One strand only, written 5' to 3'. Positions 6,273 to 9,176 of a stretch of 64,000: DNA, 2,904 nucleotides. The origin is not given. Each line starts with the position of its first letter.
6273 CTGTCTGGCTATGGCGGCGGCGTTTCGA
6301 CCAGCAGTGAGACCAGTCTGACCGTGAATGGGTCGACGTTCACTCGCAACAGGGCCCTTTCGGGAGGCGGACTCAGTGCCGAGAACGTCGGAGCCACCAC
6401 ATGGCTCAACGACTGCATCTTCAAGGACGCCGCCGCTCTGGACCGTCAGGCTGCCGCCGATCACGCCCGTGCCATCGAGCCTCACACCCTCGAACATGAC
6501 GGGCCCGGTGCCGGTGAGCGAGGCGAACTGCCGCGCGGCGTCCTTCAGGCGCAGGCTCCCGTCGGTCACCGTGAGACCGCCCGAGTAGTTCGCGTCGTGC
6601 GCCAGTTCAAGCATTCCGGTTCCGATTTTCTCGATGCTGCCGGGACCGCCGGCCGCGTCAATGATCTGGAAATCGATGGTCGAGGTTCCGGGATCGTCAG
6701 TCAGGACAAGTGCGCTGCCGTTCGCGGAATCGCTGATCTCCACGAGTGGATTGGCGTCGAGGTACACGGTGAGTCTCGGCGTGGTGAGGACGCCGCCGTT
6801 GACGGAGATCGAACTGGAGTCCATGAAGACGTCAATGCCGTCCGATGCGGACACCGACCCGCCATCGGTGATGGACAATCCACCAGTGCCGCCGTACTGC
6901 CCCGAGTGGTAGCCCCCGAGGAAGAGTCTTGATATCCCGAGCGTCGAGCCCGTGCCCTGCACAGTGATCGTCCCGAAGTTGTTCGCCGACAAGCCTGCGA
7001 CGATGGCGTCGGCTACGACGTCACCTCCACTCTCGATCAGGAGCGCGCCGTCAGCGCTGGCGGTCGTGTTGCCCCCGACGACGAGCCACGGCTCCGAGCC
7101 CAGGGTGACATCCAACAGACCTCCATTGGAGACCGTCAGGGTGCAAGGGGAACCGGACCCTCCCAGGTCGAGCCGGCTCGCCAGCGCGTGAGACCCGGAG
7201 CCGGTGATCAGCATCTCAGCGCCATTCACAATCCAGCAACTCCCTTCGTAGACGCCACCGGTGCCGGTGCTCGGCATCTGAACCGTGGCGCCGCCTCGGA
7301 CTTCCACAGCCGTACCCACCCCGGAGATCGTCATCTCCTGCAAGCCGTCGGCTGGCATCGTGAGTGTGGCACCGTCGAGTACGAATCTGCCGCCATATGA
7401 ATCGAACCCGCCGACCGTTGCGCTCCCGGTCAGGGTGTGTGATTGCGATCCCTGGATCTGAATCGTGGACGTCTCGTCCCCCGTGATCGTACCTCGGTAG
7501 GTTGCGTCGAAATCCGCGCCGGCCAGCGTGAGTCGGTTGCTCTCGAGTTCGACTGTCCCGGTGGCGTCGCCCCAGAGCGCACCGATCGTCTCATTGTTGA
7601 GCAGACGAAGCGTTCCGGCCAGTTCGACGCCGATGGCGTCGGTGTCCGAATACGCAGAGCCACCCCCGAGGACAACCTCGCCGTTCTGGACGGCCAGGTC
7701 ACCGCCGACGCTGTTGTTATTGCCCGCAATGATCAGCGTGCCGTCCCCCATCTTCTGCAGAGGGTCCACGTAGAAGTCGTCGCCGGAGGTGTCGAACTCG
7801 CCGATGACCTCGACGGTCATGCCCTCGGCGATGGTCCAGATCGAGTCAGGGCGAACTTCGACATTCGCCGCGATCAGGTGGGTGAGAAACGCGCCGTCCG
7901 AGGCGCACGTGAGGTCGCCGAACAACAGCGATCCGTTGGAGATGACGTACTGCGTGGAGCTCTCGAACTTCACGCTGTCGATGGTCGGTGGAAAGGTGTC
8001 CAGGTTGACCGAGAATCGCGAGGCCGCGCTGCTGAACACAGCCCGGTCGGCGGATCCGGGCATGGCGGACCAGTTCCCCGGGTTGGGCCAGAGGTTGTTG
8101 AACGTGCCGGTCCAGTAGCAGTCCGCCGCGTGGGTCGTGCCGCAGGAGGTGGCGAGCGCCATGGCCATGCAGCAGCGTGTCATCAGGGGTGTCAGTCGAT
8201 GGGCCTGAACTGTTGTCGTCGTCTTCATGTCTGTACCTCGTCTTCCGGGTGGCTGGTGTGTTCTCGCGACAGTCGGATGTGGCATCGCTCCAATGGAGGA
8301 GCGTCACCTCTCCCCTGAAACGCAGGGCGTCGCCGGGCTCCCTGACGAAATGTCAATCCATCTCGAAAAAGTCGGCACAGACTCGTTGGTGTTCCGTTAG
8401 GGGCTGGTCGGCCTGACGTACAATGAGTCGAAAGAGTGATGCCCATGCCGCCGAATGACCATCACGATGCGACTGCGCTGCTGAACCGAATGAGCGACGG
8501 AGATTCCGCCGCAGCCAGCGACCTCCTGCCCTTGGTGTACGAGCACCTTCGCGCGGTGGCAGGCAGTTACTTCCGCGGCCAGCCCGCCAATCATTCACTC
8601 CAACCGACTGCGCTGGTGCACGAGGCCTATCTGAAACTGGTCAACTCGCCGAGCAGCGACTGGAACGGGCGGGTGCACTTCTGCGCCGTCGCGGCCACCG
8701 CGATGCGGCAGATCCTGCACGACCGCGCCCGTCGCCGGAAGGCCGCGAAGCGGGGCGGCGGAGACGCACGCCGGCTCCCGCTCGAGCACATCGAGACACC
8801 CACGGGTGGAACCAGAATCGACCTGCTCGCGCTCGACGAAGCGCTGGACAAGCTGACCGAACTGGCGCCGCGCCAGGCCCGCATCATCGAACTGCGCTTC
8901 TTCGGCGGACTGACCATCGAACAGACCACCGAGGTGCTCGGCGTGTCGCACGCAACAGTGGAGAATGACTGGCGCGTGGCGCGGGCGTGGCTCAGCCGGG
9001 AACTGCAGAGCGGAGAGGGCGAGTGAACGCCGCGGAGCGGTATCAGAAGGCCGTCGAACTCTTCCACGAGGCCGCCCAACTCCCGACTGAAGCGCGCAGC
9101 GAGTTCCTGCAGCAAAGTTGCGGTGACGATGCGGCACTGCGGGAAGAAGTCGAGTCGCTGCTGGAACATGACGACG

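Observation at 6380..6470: Two giant surface-protein genes collide tail-to-tail with no stop codon, no spacer and no C-terminal anchor on either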

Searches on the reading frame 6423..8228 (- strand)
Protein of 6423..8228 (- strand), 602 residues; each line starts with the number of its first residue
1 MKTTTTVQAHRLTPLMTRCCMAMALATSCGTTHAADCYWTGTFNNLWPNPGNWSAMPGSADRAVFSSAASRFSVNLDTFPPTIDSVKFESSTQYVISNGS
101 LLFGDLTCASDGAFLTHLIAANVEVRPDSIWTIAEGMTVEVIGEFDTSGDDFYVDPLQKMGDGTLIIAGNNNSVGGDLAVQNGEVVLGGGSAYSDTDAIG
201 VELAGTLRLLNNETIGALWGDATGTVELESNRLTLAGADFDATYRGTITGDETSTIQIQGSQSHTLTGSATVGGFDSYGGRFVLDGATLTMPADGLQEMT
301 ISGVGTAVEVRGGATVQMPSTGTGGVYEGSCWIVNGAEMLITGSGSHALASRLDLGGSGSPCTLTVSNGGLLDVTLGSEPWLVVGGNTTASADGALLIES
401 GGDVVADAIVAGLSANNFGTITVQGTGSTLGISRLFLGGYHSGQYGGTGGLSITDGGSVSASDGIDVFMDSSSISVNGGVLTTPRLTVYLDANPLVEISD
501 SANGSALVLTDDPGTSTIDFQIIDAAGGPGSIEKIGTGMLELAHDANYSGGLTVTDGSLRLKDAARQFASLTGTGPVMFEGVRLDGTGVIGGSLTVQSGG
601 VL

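Call 24: find_related_loci(query=window:6423-8228:-, collection=genome_contigs, flank=10000)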
Query window:6423-8228:- (602 aa) in genome_contigs; peptide patterns used: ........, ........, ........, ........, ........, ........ (x = any residue, [..] = any of these).
81 stretches matched a pattern, but none encodes a relative of the query by tblastn (E <= 1e-3).

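Call 25: find_related_loci(query=window:6423-8228:-, collection=metagenome_contigs, flank=10000)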
Query window:6423-8228:- (602 aa) in metagenome_contigs; peptide patterns used: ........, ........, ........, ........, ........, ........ (x = any residue, [..] = any of these).
116 stretches matched a pattern, but none encodes a relative of the query by tblastn (E <= 1e-3).

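Call 30: find_related_loci(query=A2, collection=genome_contigs, flank=10000)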
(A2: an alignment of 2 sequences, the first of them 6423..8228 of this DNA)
Query A2 (602 aa) in genome_contigs; peptide patterns used: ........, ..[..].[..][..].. (x = any residue, [..] = any of these).
52 stretches matched a pattern, but none encodes a relative of the query by tblastn (E <= 1e-3).

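Call 58: search_protein_representatives(protein=window:6429-8228:-)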
Query: 600 residues. Proteins with E-value up to 0.001 (for the whole library): 243; up to 1e-10: 93; up to 1e-30: 17. The best 150 are listed.
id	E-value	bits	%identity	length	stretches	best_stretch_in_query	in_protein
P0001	0.0e+00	1242.5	100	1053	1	21-600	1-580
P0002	1.7e-171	588.4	55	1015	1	1-600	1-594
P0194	2.0e-145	502.3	50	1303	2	21-597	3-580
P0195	7.0e-139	480.7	48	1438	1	19-597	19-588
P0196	3.4e-97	343.0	45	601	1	86-599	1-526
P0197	1.7e-77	278.0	37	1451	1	10-598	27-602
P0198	3.3e-67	244.0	33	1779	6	176-600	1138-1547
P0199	3.8e-60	220.7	33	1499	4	159-562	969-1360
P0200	3.3e-51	191.2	47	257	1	16-256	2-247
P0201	2.4e-49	185.0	45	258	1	2-253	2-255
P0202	8.2e-48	180.0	32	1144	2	23-583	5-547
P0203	1.2e-44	169.5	37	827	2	122-600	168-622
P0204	1.6e-41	159.2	34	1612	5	220-600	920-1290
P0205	1.1e-36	143.2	31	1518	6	164-600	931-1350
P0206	1.3e-35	139.6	31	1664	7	157-564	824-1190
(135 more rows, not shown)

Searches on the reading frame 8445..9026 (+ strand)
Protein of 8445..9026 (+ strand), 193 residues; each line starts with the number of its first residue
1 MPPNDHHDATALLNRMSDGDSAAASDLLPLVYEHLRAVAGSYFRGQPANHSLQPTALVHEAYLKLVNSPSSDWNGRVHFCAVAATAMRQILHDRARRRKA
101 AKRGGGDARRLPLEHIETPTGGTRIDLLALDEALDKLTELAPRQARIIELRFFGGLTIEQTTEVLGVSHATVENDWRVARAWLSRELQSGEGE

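Call 26: find_encoding_contigs(protein=window:8445-9026:+, flank=10000, max_places=10)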
Protein window:8445-9026:+ (193 aa): 1 contig read that carries it; 1 place shown.
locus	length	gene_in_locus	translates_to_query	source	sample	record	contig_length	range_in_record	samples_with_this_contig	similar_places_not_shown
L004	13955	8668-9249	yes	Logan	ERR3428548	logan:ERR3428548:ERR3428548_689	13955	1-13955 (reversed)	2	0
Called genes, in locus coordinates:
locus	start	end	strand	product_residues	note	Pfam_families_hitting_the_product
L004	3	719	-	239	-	?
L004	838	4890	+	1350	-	PF13517:FG-GAP_3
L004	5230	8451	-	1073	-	-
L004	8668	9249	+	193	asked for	PF07638:Sigma70_ECF, PF04545:Sigma70_r4, PF08281:Sigma70_r4_2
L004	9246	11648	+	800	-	PF13374:TPR_10 (faint), PF00069:Pkinase, PF07714:PK_Tyr_Ser-Thr, PF24885:TPR_NPHP3 (faint), PF13424:TPR_12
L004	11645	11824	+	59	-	-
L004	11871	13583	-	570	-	PF24251:DUF7453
